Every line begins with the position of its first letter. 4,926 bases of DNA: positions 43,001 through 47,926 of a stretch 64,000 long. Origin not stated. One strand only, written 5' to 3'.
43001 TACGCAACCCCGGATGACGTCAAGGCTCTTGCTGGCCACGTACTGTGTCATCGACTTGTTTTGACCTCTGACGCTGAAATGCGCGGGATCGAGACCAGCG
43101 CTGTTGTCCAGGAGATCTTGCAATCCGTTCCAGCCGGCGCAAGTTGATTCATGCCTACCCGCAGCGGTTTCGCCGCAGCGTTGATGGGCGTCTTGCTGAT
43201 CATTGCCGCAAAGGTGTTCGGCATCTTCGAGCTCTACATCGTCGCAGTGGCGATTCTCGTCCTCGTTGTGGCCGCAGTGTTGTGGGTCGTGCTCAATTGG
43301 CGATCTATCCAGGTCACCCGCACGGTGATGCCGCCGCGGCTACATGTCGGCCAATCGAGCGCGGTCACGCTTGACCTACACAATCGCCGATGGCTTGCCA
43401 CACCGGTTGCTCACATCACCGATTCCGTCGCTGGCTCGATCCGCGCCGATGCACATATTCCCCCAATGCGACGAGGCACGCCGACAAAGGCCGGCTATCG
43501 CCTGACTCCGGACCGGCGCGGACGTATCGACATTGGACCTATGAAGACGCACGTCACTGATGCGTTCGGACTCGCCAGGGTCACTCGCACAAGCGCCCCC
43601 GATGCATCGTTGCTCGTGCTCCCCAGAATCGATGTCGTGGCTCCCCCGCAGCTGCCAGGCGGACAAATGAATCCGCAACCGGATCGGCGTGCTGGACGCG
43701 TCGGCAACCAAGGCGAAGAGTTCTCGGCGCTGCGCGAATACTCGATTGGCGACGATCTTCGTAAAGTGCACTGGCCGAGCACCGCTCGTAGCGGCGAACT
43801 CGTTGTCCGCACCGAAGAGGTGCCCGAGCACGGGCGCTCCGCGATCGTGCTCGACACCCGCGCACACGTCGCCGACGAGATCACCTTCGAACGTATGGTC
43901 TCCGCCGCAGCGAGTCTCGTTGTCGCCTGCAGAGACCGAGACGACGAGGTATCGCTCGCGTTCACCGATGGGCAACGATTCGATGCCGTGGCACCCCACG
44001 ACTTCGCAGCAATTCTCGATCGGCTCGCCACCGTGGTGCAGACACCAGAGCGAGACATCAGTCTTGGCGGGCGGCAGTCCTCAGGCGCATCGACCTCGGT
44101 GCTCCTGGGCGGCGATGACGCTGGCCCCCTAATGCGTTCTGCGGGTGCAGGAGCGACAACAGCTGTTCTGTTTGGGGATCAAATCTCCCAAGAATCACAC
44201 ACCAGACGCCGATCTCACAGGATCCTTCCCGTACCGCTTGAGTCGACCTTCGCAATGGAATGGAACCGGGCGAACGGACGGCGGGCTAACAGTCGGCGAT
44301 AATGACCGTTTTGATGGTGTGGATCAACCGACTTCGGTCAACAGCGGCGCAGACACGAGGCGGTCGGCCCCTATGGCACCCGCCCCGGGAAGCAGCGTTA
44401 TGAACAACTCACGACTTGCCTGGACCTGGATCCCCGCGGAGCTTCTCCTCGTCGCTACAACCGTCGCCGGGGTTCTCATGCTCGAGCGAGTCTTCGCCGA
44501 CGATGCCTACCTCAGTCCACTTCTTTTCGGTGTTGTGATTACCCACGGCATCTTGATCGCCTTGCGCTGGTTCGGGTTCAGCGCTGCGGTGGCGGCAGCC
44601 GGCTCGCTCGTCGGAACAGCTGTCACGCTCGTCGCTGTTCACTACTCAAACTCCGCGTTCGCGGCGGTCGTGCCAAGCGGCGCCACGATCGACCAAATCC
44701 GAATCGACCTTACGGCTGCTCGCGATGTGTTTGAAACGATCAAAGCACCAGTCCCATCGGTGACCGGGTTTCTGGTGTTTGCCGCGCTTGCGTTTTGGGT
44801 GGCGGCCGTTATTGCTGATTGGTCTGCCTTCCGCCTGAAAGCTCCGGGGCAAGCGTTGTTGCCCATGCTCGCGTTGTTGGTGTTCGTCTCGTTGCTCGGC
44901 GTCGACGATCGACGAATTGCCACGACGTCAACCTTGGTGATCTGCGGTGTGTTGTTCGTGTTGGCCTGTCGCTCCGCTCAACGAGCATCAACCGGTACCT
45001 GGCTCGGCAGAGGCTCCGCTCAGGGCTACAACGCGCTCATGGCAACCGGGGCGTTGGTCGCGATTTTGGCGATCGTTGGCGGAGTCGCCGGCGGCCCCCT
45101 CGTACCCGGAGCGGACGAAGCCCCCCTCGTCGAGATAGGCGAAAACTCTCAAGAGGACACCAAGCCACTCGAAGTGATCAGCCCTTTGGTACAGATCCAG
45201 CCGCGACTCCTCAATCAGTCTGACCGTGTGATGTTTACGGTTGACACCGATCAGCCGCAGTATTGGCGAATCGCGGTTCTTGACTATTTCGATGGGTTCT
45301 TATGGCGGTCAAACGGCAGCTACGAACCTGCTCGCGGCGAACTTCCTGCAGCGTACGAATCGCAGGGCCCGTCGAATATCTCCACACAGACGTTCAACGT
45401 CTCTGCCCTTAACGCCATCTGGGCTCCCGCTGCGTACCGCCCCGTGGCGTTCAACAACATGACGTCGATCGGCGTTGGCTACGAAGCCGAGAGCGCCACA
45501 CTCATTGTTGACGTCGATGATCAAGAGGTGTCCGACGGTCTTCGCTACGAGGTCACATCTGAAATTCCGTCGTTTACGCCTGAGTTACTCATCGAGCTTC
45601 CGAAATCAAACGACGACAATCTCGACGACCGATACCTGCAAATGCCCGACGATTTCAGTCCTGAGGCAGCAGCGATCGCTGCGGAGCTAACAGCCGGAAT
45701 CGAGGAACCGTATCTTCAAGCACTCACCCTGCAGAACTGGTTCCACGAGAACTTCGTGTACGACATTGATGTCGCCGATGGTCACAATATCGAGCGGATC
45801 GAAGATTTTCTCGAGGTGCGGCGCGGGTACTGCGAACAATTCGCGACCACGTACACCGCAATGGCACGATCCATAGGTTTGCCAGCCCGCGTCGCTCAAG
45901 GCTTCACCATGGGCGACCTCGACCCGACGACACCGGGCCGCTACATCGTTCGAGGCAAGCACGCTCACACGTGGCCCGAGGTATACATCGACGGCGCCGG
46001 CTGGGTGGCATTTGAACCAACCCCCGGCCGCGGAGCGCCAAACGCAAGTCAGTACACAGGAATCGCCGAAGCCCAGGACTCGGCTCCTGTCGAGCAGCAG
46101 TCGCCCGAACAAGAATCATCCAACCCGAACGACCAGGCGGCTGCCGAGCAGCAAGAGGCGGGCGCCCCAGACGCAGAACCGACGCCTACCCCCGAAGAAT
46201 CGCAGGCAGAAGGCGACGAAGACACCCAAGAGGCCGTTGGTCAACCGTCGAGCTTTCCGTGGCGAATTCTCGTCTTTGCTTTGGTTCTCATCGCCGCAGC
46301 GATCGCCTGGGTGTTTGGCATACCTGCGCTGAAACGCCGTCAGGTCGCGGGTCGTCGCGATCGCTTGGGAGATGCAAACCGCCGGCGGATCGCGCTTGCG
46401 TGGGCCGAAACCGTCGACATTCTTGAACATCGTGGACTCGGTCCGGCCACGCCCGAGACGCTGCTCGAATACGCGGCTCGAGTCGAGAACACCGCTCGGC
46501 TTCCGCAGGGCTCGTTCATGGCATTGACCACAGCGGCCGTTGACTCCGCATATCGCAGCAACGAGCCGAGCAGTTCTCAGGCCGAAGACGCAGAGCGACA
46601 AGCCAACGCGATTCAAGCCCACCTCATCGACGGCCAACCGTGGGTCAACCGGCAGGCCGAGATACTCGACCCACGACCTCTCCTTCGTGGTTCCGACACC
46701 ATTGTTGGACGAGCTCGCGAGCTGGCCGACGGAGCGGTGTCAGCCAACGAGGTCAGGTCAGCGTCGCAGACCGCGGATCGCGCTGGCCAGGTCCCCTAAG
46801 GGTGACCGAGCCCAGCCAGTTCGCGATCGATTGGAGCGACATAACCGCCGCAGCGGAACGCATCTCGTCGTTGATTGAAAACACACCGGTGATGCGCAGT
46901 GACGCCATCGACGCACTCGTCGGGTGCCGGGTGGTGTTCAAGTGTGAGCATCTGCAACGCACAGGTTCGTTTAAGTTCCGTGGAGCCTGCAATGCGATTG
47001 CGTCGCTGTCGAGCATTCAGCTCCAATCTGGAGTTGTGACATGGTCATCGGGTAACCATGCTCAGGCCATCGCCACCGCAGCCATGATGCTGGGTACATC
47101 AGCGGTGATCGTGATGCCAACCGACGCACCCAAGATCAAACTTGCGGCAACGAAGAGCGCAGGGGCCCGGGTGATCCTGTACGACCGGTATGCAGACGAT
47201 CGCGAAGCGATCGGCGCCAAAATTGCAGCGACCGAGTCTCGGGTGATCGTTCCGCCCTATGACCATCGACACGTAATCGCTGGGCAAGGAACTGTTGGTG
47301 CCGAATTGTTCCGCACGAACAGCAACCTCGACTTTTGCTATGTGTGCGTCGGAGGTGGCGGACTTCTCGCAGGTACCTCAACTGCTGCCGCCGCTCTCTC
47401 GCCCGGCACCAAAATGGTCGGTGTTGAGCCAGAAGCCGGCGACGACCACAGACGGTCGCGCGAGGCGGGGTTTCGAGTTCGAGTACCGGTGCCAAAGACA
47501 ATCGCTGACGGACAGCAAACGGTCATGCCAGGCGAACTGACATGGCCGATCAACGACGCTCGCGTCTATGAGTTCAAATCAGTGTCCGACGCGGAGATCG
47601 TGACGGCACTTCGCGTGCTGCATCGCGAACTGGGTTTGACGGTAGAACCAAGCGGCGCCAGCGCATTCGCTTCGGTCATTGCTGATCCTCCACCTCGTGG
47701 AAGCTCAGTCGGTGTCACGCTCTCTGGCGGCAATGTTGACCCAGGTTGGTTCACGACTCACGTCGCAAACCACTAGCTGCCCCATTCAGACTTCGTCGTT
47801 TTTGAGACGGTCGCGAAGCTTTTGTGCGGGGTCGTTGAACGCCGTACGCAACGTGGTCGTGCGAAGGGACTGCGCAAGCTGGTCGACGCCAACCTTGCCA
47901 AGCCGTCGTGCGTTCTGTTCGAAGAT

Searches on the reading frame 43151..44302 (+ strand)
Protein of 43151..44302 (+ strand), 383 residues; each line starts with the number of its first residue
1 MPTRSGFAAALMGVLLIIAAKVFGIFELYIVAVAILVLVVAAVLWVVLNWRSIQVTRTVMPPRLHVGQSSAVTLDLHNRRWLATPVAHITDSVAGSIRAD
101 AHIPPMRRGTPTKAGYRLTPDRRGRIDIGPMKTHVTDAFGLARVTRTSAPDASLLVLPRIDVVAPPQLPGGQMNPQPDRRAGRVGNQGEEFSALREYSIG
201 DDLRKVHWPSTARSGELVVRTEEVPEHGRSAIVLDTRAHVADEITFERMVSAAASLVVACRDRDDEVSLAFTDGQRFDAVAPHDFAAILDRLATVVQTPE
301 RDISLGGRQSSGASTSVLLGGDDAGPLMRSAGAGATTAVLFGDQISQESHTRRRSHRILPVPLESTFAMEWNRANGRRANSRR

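Call 42: search_protein_families(library=pfam, proteins=[window:43151-44302:+], max_evalue=0.00001)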
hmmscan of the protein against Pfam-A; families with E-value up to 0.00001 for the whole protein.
window:43151-44302:+ (383 aa): 1 family
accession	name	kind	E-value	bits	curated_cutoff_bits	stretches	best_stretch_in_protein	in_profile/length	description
PF01882.25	DUF58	-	5.6e-08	32.7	23.4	1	194-292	2-104/216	Protein of unknown function DUF58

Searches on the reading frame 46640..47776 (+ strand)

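Call 42: search_protein_families(library=pfam, proteins=[window:46640-47776:+], max_evalue=0.00001)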
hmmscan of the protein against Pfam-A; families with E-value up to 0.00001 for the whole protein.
window:46640-47776:+ (378 aa): 1 family
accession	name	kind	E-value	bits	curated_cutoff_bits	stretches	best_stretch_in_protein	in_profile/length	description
PF00291.31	PALP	-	1.3e-73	248.4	35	1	75-363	1-295/295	Pyridoxal-phosphate dependent enzyme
